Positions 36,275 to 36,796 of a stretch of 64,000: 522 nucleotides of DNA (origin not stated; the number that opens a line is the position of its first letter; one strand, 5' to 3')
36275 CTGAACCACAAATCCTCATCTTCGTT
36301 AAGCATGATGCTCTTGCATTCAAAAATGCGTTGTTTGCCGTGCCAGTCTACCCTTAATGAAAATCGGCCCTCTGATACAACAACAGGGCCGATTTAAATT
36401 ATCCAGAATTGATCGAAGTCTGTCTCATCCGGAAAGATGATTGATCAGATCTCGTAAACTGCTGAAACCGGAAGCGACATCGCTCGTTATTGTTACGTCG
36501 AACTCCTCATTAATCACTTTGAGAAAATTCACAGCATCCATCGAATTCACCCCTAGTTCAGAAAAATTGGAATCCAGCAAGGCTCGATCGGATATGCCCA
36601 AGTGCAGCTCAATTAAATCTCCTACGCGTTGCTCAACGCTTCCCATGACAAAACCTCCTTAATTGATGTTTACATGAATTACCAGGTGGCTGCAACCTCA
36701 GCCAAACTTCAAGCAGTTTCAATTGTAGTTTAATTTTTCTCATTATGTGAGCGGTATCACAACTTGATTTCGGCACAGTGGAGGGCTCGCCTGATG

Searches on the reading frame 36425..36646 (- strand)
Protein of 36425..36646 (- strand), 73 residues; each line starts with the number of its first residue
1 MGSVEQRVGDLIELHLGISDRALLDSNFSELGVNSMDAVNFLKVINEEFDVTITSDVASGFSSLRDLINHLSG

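Call 5: search_protein_families(library=pfam, proteins=[window:36425-36646:-], max_evalue=0.001)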
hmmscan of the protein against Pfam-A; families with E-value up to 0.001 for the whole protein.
window:36425-36646:- (73 aa): 1 family
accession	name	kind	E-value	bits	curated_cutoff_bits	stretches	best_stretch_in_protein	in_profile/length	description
PF00550.31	PP-binding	-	2.6e-12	47.3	20.8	1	7-71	2-67/67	Phosphopantetheine attachment site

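Call 38: search_protein_families(library=ncbifam, proteins=[window:36425-36646:-], max_evalue=0.01)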
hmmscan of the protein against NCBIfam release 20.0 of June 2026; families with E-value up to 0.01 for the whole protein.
window:36425-36646:- (73 aa): 7 families
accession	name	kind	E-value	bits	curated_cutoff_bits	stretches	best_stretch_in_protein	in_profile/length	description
TIGR00517.1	acyl_carrier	equivalog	7.2e-08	32.2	70.45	1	3-71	3-73/77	acyl carrier protein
NF002148.0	PRK00982.1-2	subfamily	3e-07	30.2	71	1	3-71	4-74/79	acyl carrier protein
NF002149.0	PRK00982.1-3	equivalog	4e-07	29.9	106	1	1-70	1-72/78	acyl carrier protein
NF002151.0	PRK00982.1-5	equivalog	5.3e-07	29.7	92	1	1-71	1-73/78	acyl carrier protein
NF002150.0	PRK00982.1-4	subfamily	8.9e-07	29.1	66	1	6-70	8-74/80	acyl carrier protein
NF009104.0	PRK12449.1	equivalog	0.00085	19.2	70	1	29-71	33-75/80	acyl carrier protein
NF041592.1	carboxyl_red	equivalog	0.0099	13.5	1300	1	16-71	654-711/1160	carboxylic acid reductase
